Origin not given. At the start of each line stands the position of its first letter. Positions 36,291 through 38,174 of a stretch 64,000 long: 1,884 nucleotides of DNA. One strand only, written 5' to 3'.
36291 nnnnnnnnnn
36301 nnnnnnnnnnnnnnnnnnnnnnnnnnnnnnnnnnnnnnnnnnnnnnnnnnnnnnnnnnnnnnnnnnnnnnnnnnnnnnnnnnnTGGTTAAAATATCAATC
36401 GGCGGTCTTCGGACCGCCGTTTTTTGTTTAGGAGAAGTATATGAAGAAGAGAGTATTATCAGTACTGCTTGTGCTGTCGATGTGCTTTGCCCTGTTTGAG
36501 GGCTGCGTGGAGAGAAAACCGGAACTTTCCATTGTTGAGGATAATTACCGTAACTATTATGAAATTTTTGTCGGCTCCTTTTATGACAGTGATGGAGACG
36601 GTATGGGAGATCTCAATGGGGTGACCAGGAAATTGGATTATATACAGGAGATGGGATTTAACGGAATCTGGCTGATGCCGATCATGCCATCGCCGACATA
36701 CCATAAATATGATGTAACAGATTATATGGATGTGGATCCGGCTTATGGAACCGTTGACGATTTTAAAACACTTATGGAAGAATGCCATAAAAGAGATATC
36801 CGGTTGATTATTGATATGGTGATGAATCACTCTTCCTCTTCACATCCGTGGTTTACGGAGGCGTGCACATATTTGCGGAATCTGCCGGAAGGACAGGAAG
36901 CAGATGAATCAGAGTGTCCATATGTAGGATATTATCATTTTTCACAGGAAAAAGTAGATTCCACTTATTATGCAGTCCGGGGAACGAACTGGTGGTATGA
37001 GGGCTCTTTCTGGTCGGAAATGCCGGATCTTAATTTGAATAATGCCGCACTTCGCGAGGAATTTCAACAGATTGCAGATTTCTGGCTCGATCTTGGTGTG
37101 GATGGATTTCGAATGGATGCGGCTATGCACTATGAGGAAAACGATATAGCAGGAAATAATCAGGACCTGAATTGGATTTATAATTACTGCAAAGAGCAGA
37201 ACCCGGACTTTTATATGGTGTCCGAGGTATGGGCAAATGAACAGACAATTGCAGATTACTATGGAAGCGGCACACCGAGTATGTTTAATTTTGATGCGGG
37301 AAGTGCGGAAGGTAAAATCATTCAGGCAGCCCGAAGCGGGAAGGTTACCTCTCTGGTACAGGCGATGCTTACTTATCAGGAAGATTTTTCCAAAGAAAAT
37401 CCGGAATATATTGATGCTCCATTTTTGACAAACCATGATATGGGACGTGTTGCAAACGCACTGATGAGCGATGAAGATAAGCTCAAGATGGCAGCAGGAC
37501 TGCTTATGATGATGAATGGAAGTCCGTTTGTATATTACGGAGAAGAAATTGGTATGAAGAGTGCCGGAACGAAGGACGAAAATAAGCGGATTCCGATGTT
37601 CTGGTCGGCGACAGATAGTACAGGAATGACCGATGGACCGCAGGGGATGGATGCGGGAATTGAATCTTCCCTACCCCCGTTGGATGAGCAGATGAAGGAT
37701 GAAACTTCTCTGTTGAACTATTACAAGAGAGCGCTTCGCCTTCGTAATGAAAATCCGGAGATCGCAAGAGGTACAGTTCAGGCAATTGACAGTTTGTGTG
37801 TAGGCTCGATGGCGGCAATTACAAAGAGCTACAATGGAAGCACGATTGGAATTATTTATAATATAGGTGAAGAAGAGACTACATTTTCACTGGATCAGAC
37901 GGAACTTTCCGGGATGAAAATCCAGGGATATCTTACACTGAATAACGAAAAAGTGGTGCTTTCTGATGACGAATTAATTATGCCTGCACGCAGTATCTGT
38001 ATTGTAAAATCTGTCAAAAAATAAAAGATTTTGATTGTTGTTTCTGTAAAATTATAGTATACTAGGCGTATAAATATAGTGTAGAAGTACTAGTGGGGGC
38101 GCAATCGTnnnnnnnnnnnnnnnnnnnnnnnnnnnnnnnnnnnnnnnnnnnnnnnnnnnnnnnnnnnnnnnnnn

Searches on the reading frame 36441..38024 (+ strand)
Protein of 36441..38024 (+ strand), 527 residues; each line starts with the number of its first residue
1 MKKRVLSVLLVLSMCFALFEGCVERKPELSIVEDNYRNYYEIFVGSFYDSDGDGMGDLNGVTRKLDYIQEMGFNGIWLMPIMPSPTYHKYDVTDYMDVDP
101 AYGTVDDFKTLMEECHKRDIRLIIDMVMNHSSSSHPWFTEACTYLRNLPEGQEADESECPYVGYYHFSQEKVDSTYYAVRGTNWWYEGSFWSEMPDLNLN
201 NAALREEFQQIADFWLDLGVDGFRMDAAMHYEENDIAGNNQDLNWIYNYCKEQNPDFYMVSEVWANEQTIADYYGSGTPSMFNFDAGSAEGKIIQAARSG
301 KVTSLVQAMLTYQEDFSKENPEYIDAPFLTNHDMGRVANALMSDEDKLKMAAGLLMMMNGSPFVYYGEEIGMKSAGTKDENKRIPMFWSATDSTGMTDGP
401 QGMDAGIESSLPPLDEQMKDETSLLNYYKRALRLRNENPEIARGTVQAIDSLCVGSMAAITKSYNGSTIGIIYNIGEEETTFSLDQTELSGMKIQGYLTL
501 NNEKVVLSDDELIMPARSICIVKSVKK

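Call 55: search_protein_families(library=pfam, proteins=[window:36441-38024:+])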
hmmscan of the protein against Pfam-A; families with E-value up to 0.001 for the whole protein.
window:36441-38024:+ (527 aa): 1 family
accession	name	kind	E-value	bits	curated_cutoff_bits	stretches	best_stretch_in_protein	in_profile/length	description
PF00128.31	Alpha-amylase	-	1.5e-82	278.7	22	1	42-444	2-446/446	Alpha amylase, catalytic domain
